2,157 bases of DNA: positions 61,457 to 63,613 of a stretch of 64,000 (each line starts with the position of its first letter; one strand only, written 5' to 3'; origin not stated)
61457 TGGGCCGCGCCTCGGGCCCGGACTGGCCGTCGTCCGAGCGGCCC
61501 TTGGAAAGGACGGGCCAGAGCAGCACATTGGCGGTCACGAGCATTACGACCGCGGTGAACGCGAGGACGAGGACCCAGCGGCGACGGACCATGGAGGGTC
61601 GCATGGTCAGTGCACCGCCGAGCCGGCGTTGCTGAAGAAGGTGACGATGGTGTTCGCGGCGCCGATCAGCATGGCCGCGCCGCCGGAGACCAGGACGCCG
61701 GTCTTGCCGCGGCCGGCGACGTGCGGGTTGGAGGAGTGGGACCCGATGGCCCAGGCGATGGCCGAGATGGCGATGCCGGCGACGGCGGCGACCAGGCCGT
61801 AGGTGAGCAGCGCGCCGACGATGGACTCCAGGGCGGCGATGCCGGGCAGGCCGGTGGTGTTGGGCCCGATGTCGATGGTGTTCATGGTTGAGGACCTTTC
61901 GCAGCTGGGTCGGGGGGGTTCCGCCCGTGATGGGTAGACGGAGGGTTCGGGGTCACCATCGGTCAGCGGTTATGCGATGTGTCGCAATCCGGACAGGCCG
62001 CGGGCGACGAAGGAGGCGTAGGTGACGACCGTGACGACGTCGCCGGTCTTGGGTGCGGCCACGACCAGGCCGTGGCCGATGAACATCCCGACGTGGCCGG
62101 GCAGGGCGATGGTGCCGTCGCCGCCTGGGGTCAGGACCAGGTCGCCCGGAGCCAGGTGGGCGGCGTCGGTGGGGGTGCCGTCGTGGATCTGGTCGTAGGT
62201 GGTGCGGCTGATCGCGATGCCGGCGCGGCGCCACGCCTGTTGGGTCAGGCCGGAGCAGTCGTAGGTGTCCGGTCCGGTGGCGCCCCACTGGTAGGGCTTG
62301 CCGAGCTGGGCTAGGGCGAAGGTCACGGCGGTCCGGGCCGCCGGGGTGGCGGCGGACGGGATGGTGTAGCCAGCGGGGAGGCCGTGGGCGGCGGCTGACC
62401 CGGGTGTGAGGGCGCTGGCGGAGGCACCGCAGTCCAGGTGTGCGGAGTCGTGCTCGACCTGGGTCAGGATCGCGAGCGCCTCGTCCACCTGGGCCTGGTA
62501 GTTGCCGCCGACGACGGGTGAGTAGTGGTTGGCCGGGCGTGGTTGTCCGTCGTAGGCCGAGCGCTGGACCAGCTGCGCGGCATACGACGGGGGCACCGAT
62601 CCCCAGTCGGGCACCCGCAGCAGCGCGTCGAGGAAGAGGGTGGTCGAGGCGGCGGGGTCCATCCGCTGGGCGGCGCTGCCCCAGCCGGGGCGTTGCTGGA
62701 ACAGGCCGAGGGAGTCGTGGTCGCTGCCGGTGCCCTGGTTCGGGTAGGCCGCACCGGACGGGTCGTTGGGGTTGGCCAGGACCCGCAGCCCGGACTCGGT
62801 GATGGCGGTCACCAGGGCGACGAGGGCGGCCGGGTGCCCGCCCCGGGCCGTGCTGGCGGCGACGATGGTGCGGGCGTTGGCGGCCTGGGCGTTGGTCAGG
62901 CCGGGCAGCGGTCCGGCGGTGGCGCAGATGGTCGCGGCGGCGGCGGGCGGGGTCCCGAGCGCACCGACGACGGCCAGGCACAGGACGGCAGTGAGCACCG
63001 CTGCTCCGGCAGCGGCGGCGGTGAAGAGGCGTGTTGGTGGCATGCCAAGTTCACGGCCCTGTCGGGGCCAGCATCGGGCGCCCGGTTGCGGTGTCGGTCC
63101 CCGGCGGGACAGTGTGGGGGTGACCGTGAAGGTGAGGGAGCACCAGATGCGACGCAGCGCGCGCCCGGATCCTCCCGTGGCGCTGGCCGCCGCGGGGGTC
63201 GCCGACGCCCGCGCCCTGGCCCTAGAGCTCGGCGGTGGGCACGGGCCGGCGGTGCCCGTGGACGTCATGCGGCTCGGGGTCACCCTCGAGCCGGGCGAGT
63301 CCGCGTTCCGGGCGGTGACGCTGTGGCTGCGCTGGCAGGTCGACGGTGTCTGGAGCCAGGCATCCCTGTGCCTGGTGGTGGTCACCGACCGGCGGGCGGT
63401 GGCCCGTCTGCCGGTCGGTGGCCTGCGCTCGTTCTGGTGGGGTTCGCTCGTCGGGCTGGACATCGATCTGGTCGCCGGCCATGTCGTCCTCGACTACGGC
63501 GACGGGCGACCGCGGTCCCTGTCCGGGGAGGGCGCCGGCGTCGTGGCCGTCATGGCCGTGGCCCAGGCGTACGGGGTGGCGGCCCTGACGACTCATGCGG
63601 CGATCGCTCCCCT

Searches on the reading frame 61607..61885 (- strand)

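Call 10: search_protein_families(library=pfam, proteins=[window:61607-61885:-], max_evalue=0.01)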
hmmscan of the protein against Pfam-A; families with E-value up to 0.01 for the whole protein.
window:61607-61885:- (92 aa): 1 family
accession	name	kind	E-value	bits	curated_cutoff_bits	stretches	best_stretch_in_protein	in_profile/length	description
PF19607.4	DUF6112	-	1.3e-17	63.8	25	1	5-88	2-85/88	Family of unknown function (DUF6112)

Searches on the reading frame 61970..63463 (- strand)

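Call 10: search_protein_families(library=pfam, proteins=[window:61970-63463:-], max_evalue=0.01)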
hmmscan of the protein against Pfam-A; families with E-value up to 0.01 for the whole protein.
window:61970-63463:- (497 aa): 1 family
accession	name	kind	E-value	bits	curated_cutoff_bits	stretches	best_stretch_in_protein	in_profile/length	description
PF00877.26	NLPC_P60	-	1.1e-16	61.1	23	1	388-479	1-88/105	NlpC/P60 family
